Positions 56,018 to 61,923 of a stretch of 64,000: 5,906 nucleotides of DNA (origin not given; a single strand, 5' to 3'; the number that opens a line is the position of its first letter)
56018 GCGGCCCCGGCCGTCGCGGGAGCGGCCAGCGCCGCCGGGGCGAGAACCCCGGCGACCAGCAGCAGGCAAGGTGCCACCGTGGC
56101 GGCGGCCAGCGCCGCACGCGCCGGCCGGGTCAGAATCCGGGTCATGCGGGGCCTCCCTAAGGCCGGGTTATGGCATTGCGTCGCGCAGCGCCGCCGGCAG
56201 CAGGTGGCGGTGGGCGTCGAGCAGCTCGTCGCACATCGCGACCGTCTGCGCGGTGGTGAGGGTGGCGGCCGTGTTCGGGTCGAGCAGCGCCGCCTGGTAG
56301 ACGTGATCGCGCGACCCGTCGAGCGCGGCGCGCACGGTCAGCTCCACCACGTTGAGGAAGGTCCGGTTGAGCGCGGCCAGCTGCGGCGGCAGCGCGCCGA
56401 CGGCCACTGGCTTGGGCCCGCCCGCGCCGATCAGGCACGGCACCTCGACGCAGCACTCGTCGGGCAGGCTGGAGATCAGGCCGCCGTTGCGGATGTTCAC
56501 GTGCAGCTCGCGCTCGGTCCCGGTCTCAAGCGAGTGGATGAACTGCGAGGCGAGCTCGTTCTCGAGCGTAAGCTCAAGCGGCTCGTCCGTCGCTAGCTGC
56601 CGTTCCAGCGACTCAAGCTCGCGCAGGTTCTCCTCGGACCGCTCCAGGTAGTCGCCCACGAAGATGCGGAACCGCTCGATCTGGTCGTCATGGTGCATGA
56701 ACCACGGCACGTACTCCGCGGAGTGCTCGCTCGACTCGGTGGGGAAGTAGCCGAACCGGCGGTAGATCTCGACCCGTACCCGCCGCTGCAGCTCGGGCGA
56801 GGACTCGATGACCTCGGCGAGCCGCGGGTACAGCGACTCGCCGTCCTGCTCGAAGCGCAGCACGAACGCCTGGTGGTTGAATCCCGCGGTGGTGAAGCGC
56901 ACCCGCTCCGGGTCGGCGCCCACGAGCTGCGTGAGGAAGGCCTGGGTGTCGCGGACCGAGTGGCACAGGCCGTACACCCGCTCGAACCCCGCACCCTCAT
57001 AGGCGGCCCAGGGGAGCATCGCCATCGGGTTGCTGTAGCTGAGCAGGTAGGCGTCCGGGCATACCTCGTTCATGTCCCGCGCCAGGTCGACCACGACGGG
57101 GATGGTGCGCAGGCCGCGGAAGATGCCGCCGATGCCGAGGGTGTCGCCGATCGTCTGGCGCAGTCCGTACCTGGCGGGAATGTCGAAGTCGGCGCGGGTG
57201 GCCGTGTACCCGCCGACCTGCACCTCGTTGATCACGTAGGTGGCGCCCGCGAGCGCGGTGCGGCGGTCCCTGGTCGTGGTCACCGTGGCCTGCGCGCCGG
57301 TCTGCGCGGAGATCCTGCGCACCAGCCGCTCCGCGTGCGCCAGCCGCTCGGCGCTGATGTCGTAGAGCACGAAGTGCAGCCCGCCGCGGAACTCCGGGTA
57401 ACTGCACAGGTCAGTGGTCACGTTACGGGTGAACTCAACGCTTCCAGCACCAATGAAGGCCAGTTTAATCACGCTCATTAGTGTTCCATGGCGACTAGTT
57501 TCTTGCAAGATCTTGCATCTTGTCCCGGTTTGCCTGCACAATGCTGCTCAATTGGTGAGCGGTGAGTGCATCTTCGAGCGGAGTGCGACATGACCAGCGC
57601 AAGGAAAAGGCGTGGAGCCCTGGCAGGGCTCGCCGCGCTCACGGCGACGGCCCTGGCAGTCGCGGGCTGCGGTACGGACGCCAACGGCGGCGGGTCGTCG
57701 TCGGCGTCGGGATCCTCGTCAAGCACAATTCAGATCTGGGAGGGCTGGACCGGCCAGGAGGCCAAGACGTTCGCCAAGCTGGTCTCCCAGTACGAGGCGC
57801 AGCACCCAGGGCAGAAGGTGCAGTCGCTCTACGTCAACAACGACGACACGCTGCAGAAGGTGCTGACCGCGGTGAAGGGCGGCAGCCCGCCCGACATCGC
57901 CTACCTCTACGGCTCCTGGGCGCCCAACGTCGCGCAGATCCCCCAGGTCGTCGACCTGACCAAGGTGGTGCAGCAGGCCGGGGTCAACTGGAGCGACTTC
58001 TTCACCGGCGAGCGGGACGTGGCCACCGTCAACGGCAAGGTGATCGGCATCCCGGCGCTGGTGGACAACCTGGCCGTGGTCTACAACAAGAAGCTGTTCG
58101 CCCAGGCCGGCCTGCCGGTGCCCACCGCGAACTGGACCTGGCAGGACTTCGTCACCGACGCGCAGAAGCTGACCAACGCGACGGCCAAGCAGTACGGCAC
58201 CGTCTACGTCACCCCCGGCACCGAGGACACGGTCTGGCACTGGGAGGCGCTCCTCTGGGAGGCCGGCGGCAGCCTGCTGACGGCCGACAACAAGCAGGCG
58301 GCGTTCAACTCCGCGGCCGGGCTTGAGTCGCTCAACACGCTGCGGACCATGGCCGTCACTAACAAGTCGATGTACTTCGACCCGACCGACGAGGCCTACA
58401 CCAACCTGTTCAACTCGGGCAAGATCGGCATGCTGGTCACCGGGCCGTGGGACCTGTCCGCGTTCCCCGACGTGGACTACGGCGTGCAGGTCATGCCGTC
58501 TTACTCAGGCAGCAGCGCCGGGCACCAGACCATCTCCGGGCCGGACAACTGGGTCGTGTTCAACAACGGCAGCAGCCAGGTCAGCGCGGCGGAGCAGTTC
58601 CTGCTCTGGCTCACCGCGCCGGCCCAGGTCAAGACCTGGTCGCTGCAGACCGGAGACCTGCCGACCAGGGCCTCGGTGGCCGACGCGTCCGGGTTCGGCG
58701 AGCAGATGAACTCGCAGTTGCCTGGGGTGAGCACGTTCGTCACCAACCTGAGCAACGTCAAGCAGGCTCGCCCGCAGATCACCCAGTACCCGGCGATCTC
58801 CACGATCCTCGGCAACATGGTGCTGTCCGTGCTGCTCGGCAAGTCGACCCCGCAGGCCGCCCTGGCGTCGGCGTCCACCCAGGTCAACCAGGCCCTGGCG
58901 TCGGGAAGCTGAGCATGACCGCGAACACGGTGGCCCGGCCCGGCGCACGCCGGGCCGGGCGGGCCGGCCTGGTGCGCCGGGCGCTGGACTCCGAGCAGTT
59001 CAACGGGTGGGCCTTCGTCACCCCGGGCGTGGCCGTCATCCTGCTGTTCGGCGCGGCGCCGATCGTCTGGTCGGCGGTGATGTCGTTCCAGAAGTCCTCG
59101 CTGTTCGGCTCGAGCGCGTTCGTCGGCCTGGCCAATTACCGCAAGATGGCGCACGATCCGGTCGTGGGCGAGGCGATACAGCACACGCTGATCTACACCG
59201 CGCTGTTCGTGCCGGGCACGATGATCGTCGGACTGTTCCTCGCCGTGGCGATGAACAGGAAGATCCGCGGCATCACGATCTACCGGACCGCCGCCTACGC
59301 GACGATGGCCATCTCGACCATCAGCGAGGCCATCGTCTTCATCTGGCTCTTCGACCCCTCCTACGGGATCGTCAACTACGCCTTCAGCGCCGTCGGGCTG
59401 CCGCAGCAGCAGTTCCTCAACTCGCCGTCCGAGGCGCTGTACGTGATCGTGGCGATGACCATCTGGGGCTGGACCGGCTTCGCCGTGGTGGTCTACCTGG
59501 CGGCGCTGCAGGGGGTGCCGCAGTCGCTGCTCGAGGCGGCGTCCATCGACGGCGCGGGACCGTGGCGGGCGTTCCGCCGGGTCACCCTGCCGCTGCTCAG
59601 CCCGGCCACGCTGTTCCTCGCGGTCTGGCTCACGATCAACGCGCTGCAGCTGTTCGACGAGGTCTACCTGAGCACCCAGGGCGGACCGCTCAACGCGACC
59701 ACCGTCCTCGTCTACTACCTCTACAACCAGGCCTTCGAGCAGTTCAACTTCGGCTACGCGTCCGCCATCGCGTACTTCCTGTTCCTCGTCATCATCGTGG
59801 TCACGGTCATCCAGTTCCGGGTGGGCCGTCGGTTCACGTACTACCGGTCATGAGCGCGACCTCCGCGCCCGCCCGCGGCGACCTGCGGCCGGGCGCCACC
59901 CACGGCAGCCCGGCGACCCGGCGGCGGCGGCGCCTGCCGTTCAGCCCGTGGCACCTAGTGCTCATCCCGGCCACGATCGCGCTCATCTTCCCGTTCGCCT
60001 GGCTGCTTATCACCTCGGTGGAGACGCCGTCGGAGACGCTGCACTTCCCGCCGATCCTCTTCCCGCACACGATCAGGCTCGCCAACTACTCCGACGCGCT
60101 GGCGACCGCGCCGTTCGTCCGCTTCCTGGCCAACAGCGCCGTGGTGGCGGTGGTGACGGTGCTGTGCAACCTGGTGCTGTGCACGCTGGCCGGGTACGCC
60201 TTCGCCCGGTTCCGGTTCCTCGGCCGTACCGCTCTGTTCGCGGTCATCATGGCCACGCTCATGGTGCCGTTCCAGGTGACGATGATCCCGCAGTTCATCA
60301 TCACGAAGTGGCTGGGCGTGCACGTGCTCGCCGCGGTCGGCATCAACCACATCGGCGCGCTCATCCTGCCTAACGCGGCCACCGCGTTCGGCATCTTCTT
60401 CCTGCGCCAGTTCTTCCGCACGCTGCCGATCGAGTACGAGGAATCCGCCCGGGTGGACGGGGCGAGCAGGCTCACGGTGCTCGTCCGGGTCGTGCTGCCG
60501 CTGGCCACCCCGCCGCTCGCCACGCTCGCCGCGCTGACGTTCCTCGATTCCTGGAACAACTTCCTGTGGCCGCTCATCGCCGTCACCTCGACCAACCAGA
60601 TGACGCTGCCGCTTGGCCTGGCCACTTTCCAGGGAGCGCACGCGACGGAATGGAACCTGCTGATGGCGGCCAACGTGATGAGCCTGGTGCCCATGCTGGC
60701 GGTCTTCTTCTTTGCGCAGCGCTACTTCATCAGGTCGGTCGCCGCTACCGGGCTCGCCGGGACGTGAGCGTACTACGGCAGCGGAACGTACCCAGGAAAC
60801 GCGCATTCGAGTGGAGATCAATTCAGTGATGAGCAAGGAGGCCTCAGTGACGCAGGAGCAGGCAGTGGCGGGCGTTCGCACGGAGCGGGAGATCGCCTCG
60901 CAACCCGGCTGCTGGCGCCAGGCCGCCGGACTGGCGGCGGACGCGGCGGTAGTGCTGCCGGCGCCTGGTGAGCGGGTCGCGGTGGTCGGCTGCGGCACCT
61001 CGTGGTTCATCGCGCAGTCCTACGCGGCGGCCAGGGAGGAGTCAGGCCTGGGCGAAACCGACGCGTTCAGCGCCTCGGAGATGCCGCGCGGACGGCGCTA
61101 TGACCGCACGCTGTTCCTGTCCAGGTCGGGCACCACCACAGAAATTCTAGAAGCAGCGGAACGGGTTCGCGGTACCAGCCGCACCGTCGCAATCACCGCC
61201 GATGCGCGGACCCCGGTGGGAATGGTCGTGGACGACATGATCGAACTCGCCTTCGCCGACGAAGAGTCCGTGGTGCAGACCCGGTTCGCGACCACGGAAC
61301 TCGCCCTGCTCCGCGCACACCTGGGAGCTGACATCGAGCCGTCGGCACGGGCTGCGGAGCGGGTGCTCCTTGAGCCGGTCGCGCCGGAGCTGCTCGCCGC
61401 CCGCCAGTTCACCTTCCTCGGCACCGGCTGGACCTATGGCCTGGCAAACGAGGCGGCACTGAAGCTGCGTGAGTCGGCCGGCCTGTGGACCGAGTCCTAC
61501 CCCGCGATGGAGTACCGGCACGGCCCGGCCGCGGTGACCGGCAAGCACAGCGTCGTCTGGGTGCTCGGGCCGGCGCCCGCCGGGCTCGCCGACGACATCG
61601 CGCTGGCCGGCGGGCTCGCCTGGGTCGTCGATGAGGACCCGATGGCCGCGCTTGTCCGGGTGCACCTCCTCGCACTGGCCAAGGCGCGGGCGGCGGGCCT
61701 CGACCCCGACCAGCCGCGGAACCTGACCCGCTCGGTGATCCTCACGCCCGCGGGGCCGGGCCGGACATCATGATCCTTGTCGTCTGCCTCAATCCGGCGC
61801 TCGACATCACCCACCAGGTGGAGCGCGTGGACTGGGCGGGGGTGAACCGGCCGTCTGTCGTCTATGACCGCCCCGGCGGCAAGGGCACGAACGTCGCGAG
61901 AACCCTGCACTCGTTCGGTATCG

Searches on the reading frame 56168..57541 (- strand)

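Call 11: search_protein_families(library=pfam, proteins=[window:56168-57541:-], max_evalue=0.001)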
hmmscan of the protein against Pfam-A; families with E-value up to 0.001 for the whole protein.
window:56168-57541:- (457 aa): 2 families
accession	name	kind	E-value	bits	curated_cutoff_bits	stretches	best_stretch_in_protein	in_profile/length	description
PF11975.13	Glyco_hydro_4C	-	2e-54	185.2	24.1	1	219-424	2-211/211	Family 4 glycosyl hydrolase C-terminal domain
PF02056.22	Glyco_hydro_4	-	5.7e-53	179.6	23.2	1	26-207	1-181/183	Family 4 glycosyl hydrolase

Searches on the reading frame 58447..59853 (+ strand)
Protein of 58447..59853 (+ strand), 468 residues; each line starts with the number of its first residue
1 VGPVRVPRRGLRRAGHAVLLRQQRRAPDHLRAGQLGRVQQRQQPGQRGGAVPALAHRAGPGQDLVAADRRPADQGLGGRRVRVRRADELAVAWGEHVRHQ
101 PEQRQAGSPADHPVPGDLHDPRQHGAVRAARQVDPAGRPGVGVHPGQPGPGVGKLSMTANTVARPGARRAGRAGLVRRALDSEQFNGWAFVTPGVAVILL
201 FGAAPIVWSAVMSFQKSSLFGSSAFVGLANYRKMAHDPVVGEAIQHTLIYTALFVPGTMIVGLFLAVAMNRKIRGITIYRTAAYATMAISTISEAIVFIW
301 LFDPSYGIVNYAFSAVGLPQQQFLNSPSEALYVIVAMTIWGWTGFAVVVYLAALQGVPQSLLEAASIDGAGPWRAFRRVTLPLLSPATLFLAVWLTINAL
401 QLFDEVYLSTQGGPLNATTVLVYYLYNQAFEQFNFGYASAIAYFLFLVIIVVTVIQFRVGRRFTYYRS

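Call 69: search_protein_families(library=pfam, proteins=[window:58447-59853:+], max_evalue=0.001)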
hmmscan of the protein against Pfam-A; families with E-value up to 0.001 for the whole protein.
window:58447-59853:+ (468 aa): 1 family
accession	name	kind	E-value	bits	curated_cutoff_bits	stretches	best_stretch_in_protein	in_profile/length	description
PF00528.27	BPD_transp_1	-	2.7e-20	73.3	26.4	1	260-463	3-182/184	Binding-protein-dependent transport system inner membrane component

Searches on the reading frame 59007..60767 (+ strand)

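Call 11: search_protein_families(library=pfam, proteins=[window:59007-60767:+], max_evalue=0.001)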
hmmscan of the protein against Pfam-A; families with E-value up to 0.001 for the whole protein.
window:59007-60767:+ (586 aa): 1 family
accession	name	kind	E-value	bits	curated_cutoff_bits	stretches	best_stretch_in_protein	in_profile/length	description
PF00528.27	BPD_transp_1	-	5.8e-16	59.2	26.4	1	394-578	3-182/184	Binding-protein-dependent transport system inner membrane component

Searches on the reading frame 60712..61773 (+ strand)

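Call 69: search_protein_families(library=pfam, proteins=[window:60712-61773:+], max_evalue=0.001)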
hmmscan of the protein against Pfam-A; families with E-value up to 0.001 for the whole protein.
window:60712-61773:+ (353 aa): 1 family
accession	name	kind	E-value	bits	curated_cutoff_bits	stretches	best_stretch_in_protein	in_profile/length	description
PF01380.27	SIS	-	1e-09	38.7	25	0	227-285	2-60/131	SIS domain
